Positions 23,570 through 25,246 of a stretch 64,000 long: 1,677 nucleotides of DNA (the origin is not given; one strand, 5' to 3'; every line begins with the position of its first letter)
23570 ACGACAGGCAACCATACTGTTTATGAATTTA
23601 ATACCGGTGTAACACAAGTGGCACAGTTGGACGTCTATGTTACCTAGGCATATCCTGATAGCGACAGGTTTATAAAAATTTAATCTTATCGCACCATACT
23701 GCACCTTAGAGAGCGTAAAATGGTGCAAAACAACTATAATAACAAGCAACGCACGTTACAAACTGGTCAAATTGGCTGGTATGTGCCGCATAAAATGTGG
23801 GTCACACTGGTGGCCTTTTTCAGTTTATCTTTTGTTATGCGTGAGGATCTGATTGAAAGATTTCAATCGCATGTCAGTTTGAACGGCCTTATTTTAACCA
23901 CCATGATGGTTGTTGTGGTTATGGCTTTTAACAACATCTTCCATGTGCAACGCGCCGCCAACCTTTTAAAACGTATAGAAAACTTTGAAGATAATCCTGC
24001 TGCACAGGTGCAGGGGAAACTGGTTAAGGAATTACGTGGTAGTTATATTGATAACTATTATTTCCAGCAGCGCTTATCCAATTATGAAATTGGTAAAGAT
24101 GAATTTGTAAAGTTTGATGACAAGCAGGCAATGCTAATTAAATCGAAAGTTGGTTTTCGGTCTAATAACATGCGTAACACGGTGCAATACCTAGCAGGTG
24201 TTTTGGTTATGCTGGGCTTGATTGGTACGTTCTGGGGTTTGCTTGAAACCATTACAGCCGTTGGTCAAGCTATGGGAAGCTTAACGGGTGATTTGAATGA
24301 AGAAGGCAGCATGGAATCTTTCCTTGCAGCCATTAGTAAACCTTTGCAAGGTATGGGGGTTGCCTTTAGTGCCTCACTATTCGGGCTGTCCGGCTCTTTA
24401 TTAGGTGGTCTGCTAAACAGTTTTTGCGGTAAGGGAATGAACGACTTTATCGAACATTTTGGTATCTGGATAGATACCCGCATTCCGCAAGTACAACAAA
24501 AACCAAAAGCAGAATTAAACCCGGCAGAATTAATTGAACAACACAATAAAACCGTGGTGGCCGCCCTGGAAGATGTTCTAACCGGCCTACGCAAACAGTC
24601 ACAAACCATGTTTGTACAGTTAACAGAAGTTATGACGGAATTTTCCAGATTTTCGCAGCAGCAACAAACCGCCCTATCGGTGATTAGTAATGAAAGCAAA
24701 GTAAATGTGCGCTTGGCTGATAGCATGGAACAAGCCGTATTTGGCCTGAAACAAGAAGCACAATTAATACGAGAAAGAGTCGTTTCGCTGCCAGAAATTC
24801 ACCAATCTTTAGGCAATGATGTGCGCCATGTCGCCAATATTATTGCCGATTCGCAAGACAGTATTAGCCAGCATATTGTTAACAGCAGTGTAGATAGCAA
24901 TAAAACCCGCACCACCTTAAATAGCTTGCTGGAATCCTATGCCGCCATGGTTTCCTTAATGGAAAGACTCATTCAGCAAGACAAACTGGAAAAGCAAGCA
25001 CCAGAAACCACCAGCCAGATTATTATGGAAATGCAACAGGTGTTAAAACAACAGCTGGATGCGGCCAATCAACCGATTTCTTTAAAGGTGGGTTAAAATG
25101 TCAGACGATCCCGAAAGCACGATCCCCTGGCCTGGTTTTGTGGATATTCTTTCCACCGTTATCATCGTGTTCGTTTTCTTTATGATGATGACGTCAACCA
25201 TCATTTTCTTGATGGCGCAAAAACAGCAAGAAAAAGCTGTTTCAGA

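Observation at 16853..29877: SPI-4-like locus: giant RTX adhesin plus T1SS with an embedded MotA/MotB-like (SiiB/SiiA-like) proton-channel pair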

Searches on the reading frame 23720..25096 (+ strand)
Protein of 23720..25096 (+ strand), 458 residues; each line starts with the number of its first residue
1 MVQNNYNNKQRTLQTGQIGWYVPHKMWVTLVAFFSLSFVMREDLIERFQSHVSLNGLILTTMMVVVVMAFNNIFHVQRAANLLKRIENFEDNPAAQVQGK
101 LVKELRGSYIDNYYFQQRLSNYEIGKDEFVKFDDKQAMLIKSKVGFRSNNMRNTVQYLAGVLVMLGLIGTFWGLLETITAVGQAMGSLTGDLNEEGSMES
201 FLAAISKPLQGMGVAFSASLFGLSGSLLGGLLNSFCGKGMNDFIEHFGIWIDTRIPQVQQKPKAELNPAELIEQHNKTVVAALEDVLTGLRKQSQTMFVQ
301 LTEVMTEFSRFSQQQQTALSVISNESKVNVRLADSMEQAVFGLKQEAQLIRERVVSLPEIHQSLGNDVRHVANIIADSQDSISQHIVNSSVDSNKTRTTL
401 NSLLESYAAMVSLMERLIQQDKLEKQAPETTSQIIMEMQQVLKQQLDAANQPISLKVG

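Call 5: search_protein_families(library=pfam, proteins=[window:23720-25096:+], max_evalue=0.1)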
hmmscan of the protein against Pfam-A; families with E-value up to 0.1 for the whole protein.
window:23720-25096:+ (458 aa): 2 families
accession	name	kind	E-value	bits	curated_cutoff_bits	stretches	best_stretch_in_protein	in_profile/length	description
PF01618.21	MotA_ExbB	-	0.013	15.7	22.9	0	150-187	44-81/127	MotA/TolQ/ExbB proton channel family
PF08673.15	RsbU_N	-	0.097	13.3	25.5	0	264-308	32-72/75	Phosphoserine phosphatase RsbU, N-terminal domain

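Call 6: search_protein_families(library=padloc, proteins=[window:23720-25096:+], max_evalue=0.1)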
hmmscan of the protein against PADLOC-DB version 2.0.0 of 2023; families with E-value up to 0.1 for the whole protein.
window:23720-25096:+ (458 aa): 5 families
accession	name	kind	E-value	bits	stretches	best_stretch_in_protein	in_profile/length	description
PDLC00647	ZorA3|ZorA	-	3.8e-14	50.1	1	157-445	113-388/780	MotA/ExbB/TolQ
PDLC00597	ZorA1|ZorA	-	2.4e-13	47.7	1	58-228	11-172/683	MotA/ExbB/TolQ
PDLC00648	ZorA3|ZorA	-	2.3e-11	41.2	1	156-447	106-401/692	MotA/ExbB/TolQ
PDLC00649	ZorA3|ZorA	-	9.7e-09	32.1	1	156-339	107-272/698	MotA/ExbB/TolQ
PDLC00650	ZorA3|ZorA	-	4e-08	30.3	1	157-238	108-182/1063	MotA/ExbB/TolQ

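Call 7: search_protein_families(library=ncbifam, proteins=[window:23720-25096:+], max_evalue=0.01)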
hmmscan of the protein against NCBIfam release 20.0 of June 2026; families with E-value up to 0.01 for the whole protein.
window:23720-25096:+ (458 aa): 0 families

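Call 8: search_solved_structures(query=window:23720-25096:+, max_evalue=1, show_alignments=2)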
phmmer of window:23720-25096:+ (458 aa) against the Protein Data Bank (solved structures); distinct sequences matched with E-value up to 1: 1.
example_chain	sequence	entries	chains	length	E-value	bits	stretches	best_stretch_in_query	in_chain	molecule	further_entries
3q5w_A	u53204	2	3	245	0.52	12.3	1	243-292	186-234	Protein cut8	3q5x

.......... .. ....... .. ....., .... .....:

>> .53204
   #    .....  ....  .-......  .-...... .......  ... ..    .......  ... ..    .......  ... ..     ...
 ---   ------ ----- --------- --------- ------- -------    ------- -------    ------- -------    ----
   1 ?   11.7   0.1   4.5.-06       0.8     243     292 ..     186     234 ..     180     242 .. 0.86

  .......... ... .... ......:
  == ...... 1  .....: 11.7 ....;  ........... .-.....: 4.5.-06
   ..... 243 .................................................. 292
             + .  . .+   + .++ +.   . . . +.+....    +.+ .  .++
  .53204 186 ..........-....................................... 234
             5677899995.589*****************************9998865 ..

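Call 10: find_homologous_proteins(query=window:23720-25096:+, max_evalue=0.001)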
Query window:23720-25096:+ (458 aa): 712 proteins with E <= 0.001 among 8000 candidates; the best 120 are listed.
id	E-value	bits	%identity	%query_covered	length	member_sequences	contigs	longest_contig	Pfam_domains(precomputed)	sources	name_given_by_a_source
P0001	3.2e-293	990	100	100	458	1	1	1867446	-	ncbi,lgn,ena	-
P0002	4.3e-178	610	64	98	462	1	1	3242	-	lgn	-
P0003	2.3e-142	493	54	97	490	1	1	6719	-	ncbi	-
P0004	2.8e-130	453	46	96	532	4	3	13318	-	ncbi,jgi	jgi:hypothetical protein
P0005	2.1e-125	437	51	93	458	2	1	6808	-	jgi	jgi:DNA segregation ATPase FtsK/SpoIIIE-like protein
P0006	2.4e-124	433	52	89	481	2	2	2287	-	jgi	jgi:hypothetical protein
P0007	6.4e-121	422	48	94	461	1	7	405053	-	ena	-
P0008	5.1e-105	370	49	82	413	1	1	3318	-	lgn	-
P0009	6.9e-97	343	41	98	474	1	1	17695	-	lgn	-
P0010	1.2e-95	339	42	97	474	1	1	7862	-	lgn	-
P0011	9.2e-95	336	42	98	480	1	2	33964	-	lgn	-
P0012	1.4e-94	335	42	97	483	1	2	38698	-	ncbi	-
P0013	1.2e-93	332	42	97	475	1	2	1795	-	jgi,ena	-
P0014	4.6e-92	327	42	95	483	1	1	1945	-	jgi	jgi:hypothetical protein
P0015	7.3e-90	320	40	96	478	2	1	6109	-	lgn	-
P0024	2.9e-78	282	37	97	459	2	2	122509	-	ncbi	-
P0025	1.6e-76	276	38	96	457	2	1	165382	-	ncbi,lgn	-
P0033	4.3e-48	182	31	93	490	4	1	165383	-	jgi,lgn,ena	-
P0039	1.7e-44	170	42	52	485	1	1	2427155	-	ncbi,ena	-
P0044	2.6e-43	167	43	53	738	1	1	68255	-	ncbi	-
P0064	7.8e-40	155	38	54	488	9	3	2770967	-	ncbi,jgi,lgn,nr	ncbi:MAG: hypothetical protein IPH06_08120 [Alphaproteobacteria bacterium]|jgi:hypothetical protein|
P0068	1.6e-39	154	39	54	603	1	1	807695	-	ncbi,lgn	-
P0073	2.8e-38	150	33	86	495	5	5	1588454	-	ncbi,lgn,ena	-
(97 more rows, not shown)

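Call 11: find_encoding_contigs(protein=P0001, flank=10000, max_places=3)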
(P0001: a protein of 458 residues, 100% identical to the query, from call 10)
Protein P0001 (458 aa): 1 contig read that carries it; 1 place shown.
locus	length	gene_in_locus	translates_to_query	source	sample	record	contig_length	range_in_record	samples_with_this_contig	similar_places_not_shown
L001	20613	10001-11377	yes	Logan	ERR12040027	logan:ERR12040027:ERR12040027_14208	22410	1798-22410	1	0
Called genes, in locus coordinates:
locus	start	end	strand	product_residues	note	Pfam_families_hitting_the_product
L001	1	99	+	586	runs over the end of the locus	PF07655:Secretin_N_2 (weak), PF00263:Secretin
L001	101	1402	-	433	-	PF00270:DEAD, PF04851:ResIII, PF00271:Helicase_C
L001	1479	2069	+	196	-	PF03193:RsgA_GTPase (faint), PF01926:MMR_HSR1, PF02421:FeoB_N (weak)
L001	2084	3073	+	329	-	PF03320:FBPase_glpX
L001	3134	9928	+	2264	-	-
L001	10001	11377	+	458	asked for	-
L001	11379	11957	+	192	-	-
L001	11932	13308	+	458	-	PF02321:OEP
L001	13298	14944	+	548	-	PF00664:ABC_membrane, PF00005:ABC_tran, PF13304:AAA_21 (faint)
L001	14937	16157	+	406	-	PF00364:Biotin_lipoyl (faint), PF25917:BSH_RND (faint), PF25919:BSH_CusB (faint), PF25984:BSH_YknX (weak), PF25994:HH_AprE, PF26002:Beta-barrel_AprE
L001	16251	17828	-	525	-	PF00682:HMGL-like, PF22617:HCS_D2, PF08502:LeuA_dimer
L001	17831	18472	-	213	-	PF07879:PHB_acc_N, PF05233:PHB_acc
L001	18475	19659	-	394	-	PF00924:MS_channel_2nd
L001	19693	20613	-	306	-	?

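Call 12: find_encoding_contigs(protein=P0007, flank=10000, max_places=3)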
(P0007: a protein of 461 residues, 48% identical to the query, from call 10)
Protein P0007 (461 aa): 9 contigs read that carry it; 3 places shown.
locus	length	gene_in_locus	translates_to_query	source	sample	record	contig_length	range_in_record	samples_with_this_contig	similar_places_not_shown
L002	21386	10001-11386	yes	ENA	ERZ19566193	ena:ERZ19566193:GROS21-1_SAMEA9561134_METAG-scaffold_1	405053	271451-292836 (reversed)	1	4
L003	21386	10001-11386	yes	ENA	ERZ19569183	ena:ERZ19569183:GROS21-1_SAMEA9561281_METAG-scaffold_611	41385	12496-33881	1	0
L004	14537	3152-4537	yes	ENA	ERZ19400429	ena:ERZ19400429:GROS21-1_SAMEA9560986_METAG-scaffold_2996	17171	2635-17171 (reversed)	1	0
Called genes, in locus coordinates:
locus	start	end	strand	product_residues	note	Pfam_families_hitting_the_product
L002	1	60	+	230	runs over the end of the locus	PF00687:Ribosomal_L1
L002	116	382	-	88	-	-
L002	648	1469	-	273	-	-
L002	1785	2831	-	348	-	PF00926:DHBP_synthase, PF00925:GTP_cyclohydro2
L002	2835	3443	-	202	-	PF00677:Lum_binding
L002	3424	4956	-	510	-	PF00294:PfkB, PF08543:Phos_pyr_kin (faint), PF01467:CTP_transf_like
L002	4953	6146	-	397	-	PF00162:PGK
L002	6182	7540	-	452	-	PF00749:tRNA-synt_1c, PF19269:Anticodon_2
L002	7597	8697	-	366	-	PF01743:PolyA_pol, PF12627:PolyA_pol_RNAbd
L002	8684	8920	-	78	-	-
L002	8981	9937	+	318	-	PF20030:bpMoxR, PF01078:Mg_chelatase (faint), PF05496:RuvB_N (faint), PF07726:AAA_3, PF07728:AAA_5, PF17863:AAA_lid_2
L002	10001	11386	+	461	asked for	-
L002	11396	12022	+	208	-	-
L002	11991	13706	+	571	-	PF02321:OEP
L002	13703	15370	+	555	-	PF00664:ABC_membrane, PF00005:ABC_tran, PF13304:AAA_21 (faint)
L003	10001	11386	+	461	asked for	-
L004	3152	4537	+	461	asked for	-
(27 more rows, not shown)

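Call 17: find_related_loci(query=A1, collection=genome_contigs, flank=10000)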
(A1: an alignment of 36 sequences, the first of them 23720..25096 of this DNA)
Query A1 (458 aa) in genome_contigs; peptide patterns used: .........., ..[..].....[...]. (x = any residue, [..] = any of these).
600 stretches matched a pattern (row limit reached: there are more); 589 encode a relative of the query (tblastn E <= 1e-3); the best 80 are kept; 80 distinct loci.
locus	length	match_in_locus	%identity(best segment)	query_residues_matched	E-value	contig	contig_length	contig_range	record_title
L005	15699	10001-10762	41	26-268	3e-38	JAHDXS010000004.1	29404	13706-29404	MAG: Alphaproteobacteria bacterium isolate PRO23 NODE_2484_length_29404_cov_25.170738, whole genome shotgun sequence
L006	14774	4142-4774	32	25-243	3e-25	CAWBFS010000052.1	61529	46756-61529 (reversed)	MAG: uncultured Alphaproteobacteria bacterium isolate MFD02579.bin.2.4 genome assembly, contig: contig_39315, whole geno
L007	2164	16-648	32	25-243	3e-24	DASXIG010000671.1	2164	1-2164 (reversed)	MAG TPA_asm: Xanthobacteraceae bacterium isolate SMAG_U5215 k141_2824078, whole genome shotgun sequence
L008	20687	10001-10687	30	21-253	3e-24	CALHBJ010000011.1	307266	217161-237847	MAG: uncultured Rhizobiaceae group bacterium isolate H2_Bin_METABAT__29_1 genome assembly, contig: c_000000463898, whole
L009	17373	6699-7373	39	44-264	6e-24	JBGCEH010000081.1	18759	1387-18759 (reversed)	MAG: Granulosicoccus sp. isolate SGMAG-52 contig81, whole genome shotgun sequence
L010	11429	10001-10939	26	21-338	8e-24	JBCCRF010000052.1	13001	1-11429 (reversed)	MAG: Pseudomonadota bacterium isolate P01_D01_bin.24 k141_708616_length_13001_cov_12.9561, whole genome shotgun sequence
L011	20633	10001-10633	32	25-243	5e-24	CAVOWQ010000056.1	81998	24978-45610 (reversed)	MAG: uncultured Alphaproteobacteria bacterium isolate MFD00125.bin.2.44 genome assembly, contig: contig_8493, whole geno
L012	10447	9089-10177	28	25-376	6e-24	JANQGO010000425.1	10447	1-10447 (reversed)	MAG: Alphaproteobacteria bacterium isolate PL23b_bin.48 k99_1586142, whole genome shotgun sequence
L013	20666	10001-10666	30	25-253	3e-23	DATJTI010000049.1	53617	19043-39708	MAG TPA_asm: Stellaceae bacterium isolate SMAG_U15016 k141_125272, whole genome shotgun sequence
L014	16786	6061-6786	32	144-386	7e-22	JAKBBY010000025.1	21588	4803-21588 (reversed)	MAG: Proteobacteria bacterium isolate ZJ5.bin18 NODE_2999_length_21588_cov_3.041564, whole genome shotgun sequence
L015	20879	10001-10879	27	25-354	1e-21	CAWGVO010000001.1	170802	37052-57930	MAG: uncultured Alphaproteobacteria bacterium isolate MFD02416.bin.2.267 genome assembly, contig: contig_13691, whole ge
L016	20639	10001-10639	29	5-233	1e-21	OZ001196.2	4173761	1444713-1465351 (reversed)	MAG: Kordiimonas sp. isolate da5ff843-04ae-4914-8a3f-070dd38dcee2 genome assembly, chromosome: 1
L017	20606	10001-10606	32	44-253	2e-21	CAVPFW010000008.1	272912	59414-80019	MAG: uncultured Alphaproteobacteria bacterium isolate MFD10064.bin.1.22 genome assembly, contig: contig_27264, whole gen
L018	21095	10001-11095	25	24-376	2e-21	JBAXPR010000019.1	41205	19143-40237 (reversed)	MAG: Rhodospirillaceae bacterium isolate ELA536 MAG536_19, whole genome shotgun sequence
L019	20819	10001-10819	26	24-309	2e-21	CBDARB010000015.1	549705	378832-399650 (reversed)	MAG: Kordiimonas sp. isolate c3f68a1a-7562-4497-814e-b8543edda7cb genome assembly, contig: contig_15, whole genome shotg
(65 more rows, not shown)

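Call 20: find_encoding_contigs(protein=P0025, flank=10000, max_places=1)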
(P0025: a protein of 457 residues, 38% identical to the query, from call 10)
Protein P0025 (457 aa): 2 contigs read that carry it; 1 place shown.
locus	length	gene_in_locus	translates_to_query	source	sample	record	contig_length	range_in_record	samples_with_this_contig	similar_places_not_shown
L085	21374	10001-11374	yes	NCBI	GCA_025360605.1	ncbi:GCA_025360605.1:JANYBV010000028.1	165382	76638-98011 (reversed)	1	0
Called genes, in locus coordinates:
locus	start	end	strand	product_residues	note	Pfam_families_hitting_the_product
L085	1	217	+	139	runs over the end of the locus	PF00072:Response_reg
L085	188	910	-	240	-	PF00072:Response_reg, PF00486:Trans_reg_C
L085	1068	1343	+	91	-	-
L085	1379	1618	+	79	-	PF13441:Gly-zipper_YMGG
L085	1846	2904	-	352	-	PF01590:GAF, PF13185:GAF_2, PF13492:GAF_3 (weak), PF00990:GGDEF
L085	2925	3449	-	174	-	PF01590:GAF, PF13185:GAF_2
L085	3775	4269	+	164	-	PF07291:MauE (weak), PF07681:DoxX, PF13564:DoxX_2 (weak), PF04173:DoxD (weak)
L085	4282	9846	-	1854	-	PF00353:HemolysinCabind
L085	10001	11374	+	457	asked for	-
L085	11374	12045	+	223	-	-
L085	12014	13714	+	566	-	PF02321:OEP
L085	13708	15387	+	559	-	PF00664:ABC_membrane, PF00005:ABC_tran, PF02463:SMC_N (faint), PF13304:AAA_21 (faint)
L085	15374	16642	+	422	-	PF25919:BSH_CusB (faint), PF25984:BSH_YknX (weak), PF25994:HH_AprE, PF26002:Beta-barrel_AprE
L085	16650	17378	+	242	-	PF02348:CTP_transf_3, PF12804:NTP_transf_3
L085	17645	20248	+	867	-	-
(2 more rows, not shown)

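Call 21: find_encoding_contigs(protein=P0033, flank=10000, max_places=1)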
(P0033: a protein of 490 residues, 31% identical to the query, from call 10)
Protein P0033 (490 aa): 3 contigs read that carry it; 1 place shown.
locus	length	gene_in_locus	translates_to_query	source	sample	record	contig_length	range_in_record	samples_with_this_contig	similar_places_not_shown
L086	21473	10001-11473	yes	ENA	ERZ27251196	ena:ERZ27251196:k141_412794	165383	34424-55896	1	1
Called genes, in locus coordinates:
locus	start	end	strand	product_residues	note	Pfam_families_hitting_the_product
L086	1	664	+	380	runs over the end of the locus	PF16261:DUF4915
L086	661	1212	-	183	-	PF01583:APS_kinase, PF13671:AAA_33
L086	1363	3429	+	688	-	PF06414:Zeta_toxin (faint), PF00664:ABC_membrane, PF00005:ABC_tran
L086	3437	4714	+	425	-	PF25994:HH_AprE, PF26002:Beta-barrel_AprE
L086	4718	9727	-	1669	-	PF00353:HemolysinCabind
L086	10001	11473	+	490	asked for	-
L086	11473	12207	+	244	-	-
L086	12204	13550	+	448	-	PF02321:OEP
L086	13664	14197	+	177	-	-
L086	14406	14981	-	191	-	PF00376:MerR (weak), PF13411:MerR_1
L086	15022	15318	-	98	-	PF18291:HU-HIG (weak), PF00216:Bac_DNA_binding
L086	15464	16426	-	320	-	PF00108:Thiolase_N, PF08545:ACP_syn_III, PF08541:ACP_syn_III_C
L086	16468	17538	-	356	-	PF02504:FA_synthesis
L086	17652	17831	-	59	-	PF01783:Ribosomal_L32p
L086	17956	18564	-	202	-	PF02620:YceD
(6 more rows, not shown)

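Call 22: find_encoding_contigs(protein=P0039, flank=10000, max_places=1)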
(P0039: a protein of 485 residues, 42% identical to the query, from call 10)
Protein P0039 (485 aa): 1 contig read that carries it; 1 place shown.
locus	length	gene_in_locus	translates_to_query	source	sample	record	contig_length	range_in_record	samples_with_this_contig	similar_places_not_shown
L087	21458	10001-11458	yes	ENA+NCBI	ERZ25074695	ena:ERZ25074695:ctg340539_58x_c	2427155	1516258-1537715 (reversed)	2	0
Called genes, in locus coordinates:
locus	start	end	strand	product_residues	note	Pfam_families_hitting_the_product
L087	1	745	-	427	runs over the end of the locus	PF00364:Biotin_lipoyl (faint), PF25919:BSH_CusB (faint), PF25984:BSH_YknX (weak), PF25994:HH_AprE, PF26002:Beta-barrel_AprE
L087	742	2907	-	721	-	PF00664:ABC_membrane, PF00005:ABC_tran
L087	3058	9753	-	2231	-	PF00353:HemolysinCabind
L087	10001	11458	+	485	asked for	-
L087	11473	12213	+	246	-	-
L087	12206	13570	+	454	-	PF02321:OEP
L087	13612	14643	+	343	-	-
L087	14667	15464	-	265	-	-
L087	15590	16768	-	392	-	PF00009:GTP_EFTU, PF01926:MMR_HSR1 (faint), PF03144:GTP_EFTU_D2, PF03143:GTP_EFTU_D3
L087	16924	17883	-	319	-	PF00753:Lactamase_B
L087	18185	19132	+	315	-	PF10502:Peptidase_S26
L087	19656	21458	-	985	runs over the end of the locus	PF21871:Gp6_C-III (faint), PF01866:Diphthamide_syn (faint), PF06135:IreB (faint), PF23881:DUF7234 (faint), PF00353:HemolysinCabind (faint)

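Call 24: predict_structure(alignment_id=A1)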
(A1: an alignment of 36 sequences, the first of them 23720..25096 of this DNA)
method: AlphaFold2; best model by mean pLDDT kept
length: 458 residues; sequences in the alignment: 36
mean_pLDDT: 75.2   pTM: 0.54
mean pLDDT of the five models: 75.2, 74.4, 72.3, 70.6, 68.6
residues with pLDDT >= 90: 150; 70-90: 127; 50-70: 137; < 50: 44
segments of 3 or more residues with pLDDT < 50: 1-5, 363-365, 370-381, 424-428, 430-432, 450-458
pLDDT, mean of each block of 10 residues (from residue 1): 50 67 93 94 86 89 95 94 91 92 91 93 88 93 95 94 91 86 82 70 79 83 92 94 93 80 61 74 74 72 71 68 60 63 69 60 49 46 57 62 56 53 49 54 56 40
secondary structure, 60 per line:
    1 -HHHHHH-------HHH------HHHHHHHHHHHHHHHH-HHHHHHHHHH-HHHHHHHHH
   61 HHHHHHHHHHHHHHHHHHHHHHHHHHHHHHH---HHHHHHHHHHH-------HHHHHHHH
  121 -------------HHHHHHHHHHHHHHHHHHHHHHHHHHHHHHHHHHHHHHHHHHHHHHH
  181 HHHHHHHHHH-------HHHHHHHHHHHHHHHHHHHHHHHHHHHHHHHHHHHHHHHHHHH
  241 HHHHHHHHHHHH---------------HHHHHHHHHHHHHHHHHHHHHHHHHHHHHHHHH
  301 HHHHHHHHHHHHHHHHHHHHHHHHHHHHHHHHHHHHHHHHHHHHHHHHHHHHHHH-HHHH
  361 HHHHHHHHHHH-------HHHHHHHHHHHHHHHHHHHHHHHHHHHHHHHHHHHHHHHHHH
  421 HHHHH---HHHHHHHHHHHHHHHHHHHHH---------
elements in order: H2-7 H24-39 H41-50 H52-91 H95-105 H113-120 H134-190 H198-252 H268-355 H357-371 H379-425 H429-449
